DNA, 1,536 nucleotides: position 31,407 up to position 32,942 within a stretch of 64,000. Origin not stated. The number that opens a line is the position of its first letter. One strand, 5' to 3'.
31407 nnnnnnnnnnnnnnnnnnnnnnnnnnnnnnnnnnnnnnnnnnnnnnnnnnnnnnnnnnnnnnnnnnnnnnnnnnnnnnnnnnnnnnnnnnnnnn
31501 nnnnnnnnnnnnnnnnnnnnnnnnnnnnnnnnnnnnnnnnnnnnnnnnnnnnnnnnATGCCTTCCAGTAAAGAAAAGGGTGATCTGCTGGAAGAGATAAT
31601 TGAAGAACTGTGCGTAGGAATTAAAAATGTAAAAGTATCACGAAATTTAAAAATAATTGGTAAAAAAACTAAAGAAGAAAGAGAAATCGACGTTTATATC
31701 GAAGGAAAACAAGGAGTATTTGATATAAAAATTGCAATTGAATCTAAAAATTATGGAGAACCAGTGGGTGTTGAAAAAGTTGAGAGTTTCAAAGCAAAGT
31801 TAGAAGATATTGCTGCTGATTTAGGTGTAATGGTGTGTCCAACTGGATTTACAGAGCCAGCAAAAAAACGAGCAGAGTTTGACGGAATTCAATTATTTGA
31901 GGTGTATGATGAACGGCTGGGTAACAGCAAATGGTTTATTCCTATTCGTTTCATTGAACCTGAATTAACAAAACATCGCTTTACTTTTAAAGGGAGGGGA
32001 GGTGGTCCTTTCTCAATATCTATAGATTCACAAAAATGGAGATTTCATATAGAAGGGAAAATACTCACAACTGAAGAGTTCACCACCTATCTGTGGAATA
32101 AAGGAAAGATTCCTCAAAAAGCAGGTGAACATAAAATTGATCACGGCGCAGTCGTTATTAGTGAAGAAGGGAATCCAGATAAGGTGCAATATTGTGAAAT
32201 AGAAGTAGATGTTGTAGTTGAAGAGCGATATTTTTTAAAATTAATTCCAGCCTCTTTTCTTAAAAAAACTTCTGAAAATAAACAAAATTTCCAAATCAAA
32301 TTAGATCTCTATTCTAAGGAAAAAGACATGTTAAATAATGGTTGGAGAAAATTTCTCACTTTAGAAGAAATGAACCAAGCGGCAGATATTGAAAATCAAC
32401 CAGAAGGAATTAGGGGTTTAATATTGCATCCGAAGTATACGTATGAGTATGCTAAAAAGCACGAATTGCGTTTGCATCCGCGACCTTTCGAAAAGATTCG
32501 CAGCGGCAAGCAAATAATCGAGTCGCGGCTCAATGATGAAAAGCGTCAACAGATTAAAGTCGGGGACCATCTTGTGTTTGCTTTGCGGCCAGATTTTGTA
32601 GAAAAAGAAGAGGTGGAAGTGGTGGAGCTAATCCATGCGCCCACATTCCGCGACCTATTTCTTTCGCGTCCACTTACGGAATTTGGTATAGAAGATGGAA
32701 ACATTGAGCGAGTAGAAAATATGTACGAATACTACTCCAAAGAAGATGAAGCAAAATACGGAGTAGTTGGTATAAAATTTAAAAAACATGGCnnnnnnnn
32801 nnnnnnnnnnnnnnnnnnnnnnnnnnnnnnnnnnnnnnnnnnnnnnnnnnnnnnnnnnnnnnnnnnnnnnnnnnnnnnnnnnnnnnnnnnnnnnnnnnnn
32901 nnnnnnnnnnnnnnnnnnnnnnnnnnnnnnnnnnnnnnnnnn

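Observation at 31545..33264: Candidate modification-dependent restriction module: an Mrr-like PD-(D/E)XK nuclease fused to an ASCH domain, translationally coupled to a NUDIX hydrolase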

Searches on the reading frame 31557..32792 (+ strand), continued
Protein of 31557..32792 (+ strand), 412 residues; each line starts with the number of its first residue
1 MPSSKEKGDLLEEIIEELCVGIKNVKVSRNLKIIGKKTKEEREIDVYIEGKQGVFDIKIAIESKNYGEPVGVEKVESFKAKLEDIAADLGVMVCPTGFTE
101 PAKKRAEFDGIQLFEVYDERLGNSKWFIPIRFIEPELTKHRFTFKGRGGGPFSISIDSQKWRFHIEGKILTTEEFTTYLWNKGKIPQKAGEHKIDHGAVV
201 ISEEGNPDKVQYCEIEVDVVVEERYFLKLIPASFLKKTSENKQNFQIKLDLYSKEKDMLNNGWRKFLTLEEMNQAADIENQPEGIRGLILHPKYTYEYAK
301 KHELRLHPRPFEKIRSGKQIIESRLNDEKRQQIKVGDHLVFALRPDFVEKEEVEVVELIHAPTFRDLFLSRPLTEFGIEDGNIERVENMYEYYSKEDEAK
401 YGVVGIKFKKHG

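Call 60: search_protein_representatives(protein=window:31557-32792:+)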
Query: 412 residues. Proteins with E-value up to 0.001 (for the whole library): 3905; up to 1e-10: 760; up to 1e-30: 21. The best 150 are listed.
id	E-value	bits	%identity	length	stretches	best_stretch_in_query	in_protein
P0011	8.3e-109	380.6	57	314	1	3-304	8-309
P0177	9.7e-77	275.0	46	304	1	3-300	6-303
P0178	1.5e-68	248.0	50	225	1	61-266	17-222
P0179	3.5e-65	236.9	40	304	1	4-296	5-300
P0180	1.2e-58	215.4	49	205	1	105-298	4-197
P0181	3.5e-58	213.9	40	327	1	3-302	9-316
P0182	4.1e-55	203.8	38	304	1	6-296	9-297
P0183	1.2e-48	182.4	44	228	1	92-296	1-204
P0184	2.1e-47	178.4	41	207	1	108-300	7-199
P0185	1.0e-44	169.5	35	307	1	4-296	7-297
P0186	1.3e-44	169.2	34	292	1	12-297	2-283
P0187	7.3e-44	166.7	47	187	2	40-149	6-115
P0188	7.9e-41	156.7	62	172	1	3-122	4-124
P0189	2.8e-40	154.9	64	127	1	4-117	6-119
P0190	4.0e-40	154.4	42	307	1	3-223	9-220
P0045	1.3e-24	103.4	53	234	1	301-410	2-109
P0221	5.3e-20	88.1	48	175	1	301-409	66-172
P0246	3.7e-18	82.0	48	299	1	301-408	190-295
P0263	3.2e-17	79.0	44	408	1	301-408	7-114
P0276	9.9e-17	77.4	44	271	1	300-409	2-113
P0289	2.7e-16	75.9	47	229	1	303-410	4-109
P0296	3.4e-16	75.6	44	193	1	300-409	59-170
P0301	4.4e-16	75.2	45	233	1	302-411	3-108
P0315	7.9e-16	74.4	46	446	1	299-411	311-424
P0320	1.0e-15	74.0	41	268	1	297-409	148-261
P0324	1.2e-15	73.7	43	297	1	302-407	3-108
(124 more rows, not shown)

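Call 61: search_protein_families(library=pfam, proteins=[P0315, P0246, P0263, P0276, P0289, P0301, P0324, P0221, P0296, P0320], max_evalue=0.001)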
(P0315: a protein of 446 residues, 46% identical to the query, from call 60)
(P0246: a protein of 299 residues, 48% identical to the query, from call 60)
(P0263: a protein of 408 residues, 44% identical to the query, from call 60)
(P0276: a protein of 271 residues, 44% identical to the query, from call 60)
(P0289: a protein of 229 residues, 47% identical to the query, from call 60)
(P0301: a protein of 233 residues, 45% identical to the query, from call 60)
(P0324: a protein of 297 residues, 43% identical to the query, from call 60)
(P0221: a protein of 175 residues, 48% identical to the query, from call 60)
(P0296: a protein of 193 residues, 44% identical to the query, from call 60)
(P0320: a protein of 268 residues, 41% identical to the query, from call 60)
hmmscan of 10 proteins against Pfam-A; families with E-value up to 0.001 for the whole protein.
P0315 (446 aa): 3 families
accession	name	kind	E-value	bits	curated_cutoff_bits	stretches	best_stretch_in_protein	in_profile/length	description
PF24391.1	HD-CE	-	8.1e-28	98.3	27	1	47-246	1-226/263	HD-CE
PF04266.20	ASCH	-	3.5e-07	31.3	21.2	1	316-422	1-100/103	ASCH domain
PF12961.13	DUF3850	-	0.00021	21.9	22.9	1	313-356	1-41/77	Domain of unknown function (DUF3850)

P0246 (299 aa): 3 families
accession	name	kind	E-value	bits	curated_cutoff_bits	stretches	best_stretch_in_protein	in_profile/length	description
PF01936.24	NYN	-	1.3e-20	74.8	24.2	1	7-162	1-127/145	NYN domain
PF04266.20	ASCH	-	1.8e-07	32.2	21.2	1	194-297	2-101/103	ASCH domain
PF12961.13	DUF3850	-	4.7e-05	23.9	22.9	1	190-238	1-46/77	Domain of unknown function (DUF3850)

P0263 (408 aa): 4 families
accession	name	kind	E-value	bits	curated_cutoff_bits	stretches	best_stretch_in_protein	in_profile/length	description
PF04266.20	ASCH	-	4.1e-09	37.5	21.2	1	11-115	2-100/103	ASCH domain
PF05729.18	NACHT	-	1.7e-05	25.1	26.7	1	172-287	3-91/167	NACHT domain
PF24883.2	NPHP3_N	-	0.00011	22.9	24.8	1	168-208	21-60/164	Nephrocystin 3, N-terminal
PF02367.23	TsaE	-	0.00035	21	26.6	1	155-194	7-46/128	Threonylcarbamoyl adenosine biosynthesis protein TsaE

P0276 (271 aa): 2 families
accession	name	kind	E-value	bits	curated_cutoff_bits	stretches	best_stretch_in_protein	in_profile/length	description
PF04266.20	ASCH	-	1.6e-06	29.2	21.2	1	6-75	1-67/103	ASCH domain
PF12961.13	DUF3850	-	2.5e-05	24.8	22.9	1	3-64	1-64/77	Domain of unknown function (DUF3850)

P0289 (229 aa): 2 families
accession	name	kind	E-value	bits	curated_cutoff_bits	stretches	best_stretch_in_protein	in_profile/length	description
PF04266.20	ASCH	-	5.9e-05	24.1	21.2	1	6-110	2-102/103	ASCH domain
PF18741.7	MTES_1575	-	0.00038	20.9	38.2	1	130-213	5-92/96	REase_MTES_1575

P0301 (233 aa): 2 families
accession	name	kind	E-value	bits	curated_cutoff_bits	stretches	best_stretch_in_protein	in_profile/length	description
PF04266.20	ASCH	-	1.9e-08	35.4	21.2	1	5-107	1-101/103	ASCH domain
PF12961.13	DUF3850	-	0.00033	21.2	22.9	1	2-47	1-43/77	Domain of unknown function (DUF3850)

P0324 (297 aa): 3 families
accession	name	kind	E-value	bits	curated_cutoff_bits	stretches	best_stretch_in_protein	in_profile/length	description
PF01885.22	PTS_2-RNA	-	1.7e-45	155.7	26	1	118-283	2-176/177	RNA 2'-phosphotransferase, Tpt1 / KptA family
PF12961.13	DUF3850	-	3.7e-05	24.3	22.9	1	3-50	2-46/77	Domain of unknown function (DUF3850)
PF04266.20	ASCH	-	0.00042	21.4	21.2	1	5-72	1-65/103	ASCH domain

P0221 (175 aa): 2 families
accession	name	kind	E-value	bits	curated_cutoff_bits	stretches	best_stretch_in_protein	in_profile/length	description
PF04266.20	ASCH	-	1.2e-07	32.8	21.2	1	69-173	1-101/103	ASCH domain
PF12961.13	DUF3850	-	1.4e-05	25.6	22.9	1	66-111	1-43/77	Domain of unknown function (DUF3850)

P0296 (193 aa): 1 family
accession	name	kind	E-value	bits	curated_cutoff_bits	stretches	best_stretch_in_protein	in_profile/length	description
PF04266.20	ASCH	-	3.4e-10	41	21.2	1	63-172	1-102/103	ASCH domain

P0320 (268 aa): 3 families
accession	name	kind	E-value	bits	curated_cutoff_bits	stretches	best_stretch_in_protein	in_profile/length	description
PF01243.27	PNPOx_N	-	5.6e-10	40.1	28.1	1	7-125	2-119/120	Pyridoxamine 5'-phosphate oxidase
PF04266.20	ASCH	-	1.5e-08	35.7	21.2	1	155-263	1-102/103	ASCH domain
PF12961.13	DUF3850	-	0.00046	20.8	22.9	1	153-196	2-42/77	Domain of unknown function (DUF3850)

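Call 70: search_protein_families(library=pfam, proteins=[L014:2080-5277:+], max_evalue=0.001)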
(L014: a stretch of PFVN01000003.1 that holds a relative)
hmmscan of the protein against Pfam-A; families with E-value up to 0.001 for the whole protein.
L014:2080-5277:+ (1066 aa): 5 families
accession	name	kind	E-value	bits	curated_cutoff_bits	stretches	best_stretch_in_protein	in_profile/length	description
PF18766.7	SWI2_SNF2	-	8.9e-75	251.6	26.7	1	310-534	1-213/221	SWI2/SNF2 ATPase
PF04313.20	HSDR_N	-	9.3e-36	124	25.1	1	8-218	3-196/198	Type I restriction enzyme R protein N terminus (HSDR_N)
PF22679.2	T1R_D3-like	-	2.3e-24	87.1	27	1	608-723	49-157/158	Type I restriction enzyme subunit R domain 3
PF04851.21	ResIII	-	3.2e-23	82.9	22.5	1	308-476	5-162/164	Type III restriction enzyme, res subunit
PF00176.29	SNF2-rel_dom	-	6.8e-05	22.5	24.9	1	334-485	16-172/290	SNF2-related domain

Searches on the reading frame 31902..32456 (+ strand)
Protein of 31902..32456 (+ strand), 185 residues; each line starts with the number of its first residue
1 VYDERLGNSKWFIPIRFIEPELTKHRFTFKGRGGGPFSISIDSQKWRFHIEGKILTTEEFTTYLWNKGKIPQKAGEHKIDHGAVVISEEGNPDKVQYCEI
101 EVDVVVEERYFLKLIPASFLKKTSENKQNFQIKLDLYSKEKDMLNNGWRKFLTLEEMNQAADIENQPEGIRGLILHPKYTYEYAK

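Call 55: predict_structure(alignment_id=A4)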
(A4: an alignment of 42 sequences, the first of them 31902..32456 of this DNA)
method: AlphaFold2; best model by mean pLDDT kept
length: 185 residues; sequences in the alignment: 42
mean_pLDDT: 88.6   pTM: 0.77
mean pLDDT of the five models: 88.6, 87.1, 85.6, 85.6, 84.6
residues with pLDDT >= 90: 115; 70-90: 61; 50-70: 8; < 50: 1
segments of 3 or more residues with pLDDT < 50: none
pLDDT, mean of each block of 10 residues (from residue 1): 74 93 93 74 94 94 94 95 93 91 96 89 80 86 96 97 86 83 60
secondary structure, 60 per line:
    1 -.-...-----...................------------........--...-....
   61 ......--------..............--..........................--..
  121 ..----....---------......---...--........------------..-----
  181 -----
elements in order: E12-30 E46-50 E53-55 H57-66 E75-88 E91-116 E119-122 E127-130 H140-145 E149-151 H154-161

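Call 68: fold_search(model_id=the predicted structure, library=viral)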
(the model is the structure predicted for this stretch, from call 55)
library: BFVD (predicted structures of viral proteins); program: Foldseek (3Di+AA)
matches with E <= 10: 243; with E <= 0.001: 0
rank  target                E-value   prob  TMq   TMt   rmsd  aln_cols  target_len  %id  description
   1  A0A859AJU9            3.6e-01  0.06  0.14  0.10  17.9       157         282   10  Envelope protein (Fragment) [Tick-borne encephalitis virus]
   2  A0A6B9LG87            5.1e-01  0.04  0.15  0.14  16.7       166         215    9  Uncharacterized protein [Flavobacterium phage vB_FspS_tant8-1]
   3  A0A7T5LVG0            5.4e-01  0.10  0.17  0.16  17.8       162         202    6  Polyprotein (Fragment) [Dengue virus type 1]
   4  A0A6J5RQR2            5.7e-01  0.02  0.12  0.14  19.1       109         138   16  Uncharacterized protein [uncultured Caudovirales phage]
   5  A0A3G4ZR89            7.2e-01  0.02  0.10  0.09  14.2       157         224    9  Uncharacterized protein [Dasosvirus sp.]
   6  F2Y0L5                7.2e-01  0.01  0.11  0.05  22.7       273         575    7  (no name in the UniProt tables at hand)
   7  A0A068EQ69            7.6e-01  0.02  0.09  0.07  15.0       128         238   12  Uncharacterized protein [Bacillus phage CP-51]
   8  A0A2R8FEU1            9.1e-01  0.02  0.10  0.08  18.4       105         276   12  Uncharacterized protein [Brazilian cedratvirus IHUMI]
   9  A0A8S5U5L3            1.0e+00  0.02  0.11  0.05  13.5       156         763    6  Uncharacterized protein [Podoviridae sp. cthJQ11]
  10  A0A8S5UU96            1.1e+00  0.06  0.17  0.07  11.2       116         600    9  Uncharacterized protein [Siphoviridae sp. ctGsX68]
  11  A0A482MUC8            1.1e+00  0.06  0.17  0.23  16.8       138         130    9  Uncharacterized protein [Escherichia phage vB_EcoM_WFH]
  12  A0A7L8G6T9            1.2e+00  0.12  0.25  0.35  14.9       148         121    9  (no name in the UniProt tables at hand)
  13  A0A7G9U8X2            1.2e+00  0.01  0.11  0.14  23.4       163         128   10  LEF-4 [Pieris brassicae granulosis virus]
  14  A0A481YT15            1.2e+00  0.01  0.10  0.10  29.2       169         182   14  Uncharacterized protein [Marseillevirus LCMAC101]
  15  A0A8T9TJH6            1.4e+00  0.04  0.14  0.08  13.8       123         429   13  (no name in the UniProt tables at hand)
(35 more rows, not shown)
